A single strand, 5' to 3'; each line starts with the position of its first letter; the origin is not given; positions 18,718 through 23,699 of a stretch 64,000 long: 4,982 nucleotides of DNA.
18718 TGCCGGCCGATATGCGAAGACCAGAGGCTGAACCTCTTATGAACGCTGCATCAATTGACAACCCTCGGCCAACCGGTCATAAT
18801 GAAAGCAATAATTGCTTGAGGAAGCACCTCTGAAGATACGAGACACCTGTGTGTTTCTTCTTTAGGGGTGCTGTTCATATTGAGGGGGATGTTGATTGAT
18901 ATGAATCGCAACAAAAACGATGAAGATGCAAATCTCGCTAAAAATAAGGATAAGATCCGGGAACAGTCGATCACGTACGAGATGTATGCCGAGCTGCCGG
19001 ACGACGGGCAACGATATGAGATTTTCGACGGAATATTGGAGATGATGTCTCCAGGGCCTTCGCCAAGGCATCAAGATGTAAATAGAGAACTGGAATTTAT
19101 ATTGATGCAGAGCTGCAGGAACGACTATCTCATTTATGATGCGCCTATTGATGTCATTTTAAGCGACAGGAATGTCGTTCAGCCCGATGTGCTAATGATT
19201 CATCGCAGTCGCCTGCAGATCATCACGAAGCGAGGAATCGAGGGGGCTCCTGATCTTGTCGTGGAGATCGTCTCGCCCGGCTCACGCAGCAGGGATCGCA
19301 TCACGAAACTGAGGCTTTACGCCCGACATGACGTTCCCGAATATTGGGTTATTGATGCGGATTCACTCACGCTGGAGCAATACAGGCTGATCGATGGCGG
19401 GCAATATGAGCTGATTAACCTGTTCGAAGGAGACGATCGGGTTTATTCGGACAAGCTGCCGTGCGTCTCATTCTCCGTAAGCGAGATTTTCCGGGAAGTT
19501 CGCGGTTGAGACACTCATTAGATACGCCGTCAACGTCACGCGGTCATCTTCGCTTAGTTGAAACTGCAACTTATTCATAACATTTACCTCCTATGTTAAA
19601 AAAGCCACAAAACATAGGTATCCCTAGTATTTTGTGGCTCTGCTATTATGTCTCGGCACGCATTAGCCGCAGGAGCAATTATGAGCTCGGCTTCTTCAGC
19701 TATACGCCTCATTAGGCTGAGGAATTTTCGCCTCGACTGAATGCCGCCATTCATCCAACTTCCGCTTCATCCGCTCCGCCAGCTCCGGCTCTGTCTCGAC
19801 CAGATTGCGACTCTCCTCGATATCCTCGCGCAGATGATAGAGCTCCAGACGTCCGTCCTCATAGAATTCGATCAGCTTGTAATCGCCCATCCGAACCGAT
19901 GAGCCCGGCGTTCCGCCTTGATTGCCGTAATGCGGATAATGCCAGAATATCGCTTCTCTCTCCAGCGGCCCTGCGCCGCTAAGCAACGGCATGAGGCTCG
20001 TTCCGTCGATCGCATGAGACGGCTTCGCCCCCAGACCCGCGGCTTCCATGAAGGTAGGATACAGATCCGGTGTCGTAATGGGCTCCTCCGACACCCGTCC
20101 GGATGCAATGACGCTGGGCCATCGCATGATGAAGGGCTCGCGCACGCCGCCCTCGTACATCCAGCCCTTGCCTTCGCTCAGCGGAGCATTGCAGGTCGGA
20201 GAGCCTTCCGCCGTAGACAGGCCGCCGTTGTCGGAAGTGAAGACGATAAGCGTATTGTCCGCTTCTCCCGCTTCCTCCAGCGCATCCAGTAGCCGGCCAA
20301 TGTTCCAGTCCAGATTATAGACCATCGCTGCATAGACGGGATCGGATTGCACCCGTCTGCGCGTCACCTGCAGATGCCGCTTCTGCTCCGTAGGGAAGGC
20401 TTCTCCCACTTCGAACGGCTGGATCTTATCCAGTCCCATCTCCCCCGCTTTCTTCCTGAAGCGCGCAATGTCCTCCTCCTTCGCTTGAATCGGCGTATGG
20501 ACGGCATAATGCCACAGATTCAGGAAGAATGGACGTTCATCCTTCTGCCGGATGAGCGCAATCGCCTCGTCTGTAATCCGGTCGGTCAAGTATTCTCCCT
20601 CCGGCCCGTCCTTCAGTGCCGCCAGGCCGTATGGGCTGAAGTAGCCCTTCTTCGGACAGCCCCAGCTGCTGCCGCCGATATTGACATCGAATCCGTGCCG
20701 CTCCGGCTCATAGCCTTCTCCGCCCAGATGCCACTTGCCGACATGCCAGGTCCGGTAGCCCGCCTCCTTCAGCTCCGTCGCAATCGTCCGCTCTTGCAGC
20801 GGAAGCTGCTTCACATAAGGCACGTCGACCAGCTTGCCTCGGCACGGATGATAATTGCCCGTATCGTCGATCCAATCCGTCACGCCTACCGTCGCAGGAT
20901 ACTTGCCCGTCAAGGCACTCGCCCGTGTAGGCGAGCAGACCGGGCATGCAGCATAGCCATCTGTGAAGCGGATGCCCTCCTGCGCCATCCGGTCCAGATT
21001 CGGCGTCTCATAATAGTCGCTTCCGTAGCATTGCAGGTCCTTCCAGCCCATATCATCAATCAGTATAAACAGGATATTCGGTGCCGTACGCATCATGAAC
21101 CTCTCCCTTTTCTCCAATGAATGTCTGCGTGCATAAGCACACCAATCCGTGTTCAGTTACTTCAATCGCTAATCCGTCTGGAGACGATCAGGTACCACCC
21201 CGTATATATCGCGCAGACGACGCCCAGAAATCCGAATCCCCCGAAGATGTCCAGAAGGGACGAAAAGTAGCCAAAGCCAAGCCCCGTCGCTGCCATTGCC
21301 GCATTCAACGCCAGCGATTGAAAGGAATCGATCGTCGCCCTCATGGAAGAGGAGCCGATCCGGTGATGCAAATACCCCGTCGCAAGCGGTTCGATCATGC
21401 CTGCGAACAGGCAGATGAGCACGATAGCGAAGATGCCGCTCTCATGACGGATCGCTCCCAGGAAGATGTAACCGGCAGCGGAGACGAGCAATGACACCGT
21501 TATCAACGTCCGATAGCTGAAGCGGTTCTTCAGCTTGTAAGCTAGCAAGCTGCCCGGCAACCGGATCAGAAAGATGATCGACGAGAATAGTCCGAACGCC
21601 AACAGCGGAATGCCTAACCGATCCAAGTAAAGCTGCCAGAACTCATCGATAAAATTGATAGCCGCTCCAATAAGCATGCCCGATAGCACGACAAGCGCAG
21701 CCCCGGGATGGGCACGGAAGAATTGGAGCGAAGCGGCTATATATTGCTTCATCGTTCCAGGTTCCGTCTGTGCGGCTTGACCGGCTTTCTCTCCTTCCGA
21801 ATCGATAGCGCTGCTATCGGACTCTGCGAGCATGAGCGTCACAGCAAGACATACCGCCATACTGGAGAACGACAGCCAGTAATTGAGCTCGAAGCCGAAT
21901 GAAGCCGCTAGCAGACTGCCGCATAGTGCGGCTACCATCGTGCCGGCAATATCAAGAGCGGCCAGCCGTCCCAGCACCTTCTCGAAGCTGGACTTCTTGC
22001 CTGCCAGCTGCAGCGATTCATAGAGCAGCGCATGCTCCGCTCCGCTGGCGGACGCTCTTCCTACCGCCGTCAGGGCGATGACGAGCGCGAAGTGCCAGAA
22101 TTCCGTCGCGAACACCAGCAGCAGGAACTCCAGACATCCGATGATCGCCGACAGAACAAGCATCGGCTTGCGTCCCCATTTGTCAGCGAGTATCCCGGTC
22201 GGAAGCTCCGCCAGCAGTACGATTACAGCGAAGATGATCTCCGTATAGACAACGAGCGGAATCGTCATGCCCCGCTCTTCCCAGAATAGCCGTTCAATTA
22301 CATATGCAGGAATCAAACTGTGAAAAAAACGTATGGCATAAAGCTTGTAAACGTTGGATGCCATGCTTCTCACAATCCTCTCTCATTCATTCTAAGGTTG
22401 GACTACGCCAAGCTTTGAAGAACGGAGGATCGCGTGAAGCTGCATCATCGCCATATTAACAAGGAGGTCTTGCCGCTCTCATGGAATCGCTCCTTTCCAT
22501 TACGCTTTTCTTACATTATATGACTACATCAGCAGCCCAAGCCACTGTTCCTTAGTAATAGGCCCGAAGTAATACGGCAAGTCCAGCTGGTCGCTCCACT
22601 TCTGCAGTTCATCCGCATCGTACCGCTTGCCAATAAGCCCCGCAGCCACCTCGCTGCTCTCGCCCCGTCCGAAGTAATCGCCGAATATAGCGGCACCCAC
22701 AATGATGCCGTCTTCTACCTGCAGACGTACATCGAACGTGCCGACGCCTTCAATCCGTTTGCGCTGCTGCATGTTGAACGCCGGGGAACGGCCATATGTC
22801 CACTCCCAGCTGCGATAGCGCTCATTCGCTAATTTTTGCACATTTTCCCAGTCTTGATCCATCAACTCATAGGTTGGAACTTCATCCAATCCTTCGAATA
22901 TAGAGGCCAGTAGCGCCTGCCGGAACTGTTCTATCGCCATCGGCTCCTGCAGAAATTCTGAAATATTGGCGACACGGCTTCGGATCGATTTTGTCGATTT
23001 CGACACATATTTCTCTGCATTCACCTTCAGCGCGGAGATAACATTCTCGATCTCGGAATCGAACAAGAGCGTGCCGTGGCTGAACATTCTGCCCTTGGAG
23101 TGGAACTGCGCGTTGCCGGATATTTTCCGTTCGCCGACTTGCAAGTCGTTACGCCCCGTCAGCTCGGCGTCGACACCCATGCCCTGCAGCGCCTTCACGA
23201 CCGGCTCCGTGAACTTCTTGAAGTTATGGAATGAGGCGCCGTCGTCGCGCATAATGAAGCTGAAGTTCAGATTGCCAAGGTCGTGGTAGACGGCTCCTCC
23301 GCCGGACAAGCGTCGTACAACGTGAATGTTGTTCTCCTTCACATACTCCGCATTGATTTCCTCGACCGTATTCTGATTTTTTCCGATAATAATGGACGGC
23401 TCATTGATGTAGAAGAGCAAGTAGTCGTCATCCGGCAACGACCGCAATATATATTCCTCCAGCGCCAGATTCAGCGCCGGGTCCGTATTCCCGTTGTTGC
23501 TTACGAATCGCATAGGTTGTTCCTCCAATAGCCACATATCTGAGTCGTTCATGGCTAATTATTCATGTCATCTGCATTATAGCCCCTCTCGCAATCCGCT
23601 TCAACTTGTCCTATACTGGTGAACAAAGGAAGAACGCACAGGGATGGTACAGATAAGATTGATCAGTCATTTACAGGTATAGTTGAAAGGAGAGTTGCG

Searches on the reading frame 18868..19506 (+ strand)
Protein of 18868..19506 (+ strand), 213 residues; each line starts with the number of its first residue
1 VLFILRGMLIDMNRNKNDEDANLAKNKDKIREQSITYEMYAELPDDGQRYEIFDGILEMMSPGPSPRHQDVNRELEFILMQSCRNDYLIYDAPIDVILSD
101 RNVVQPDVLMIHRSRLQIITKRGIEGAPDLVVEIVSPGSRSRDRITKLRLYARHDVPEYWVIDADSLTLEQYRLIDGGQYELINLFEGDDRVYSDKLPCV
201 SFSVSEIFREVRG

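Call 7: search_protein_families(library=pfam, proteins=[window:18868-19506:+], max_evalue=0.001)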
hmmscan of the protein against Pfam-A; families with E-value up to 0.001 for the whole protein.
window:18868-19506:+ (213 aa): 1 family
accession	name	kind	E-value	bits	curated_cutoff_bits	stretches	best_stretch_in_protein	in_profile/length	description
PF05685.18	Uma2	-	1.2e-34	119.7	27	1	38-198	2-165/172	Putative restriction endonuclease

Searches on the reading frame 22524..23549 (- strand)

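Call 27: search_protein_families(library=pfam, proteins=[window:22524-23549:-], max_evalue=0.0001)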
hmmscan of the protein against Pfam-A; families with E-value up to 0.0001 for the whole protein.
window:22524-23549:- (341 aa): 3 families
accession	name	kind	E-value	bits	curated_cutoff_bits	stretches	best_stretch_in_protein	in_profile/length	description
PF21948.1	LplA-B_cat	-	1.3e-70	237.9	27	1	23-217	1-199/200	Lipoyl protein ligase A/B catalytic domain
PF10437.14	Lip_prot_lig_C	-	2e-21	76.2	24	1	255-339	1-84/85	Bacterial lipoate protein ligase C-terminus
PF03099.24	BPL_LplA_LipB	-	8.5e-09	35.9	21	1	58-162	9-129/133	Biotin/lipoate A/B protein ligase family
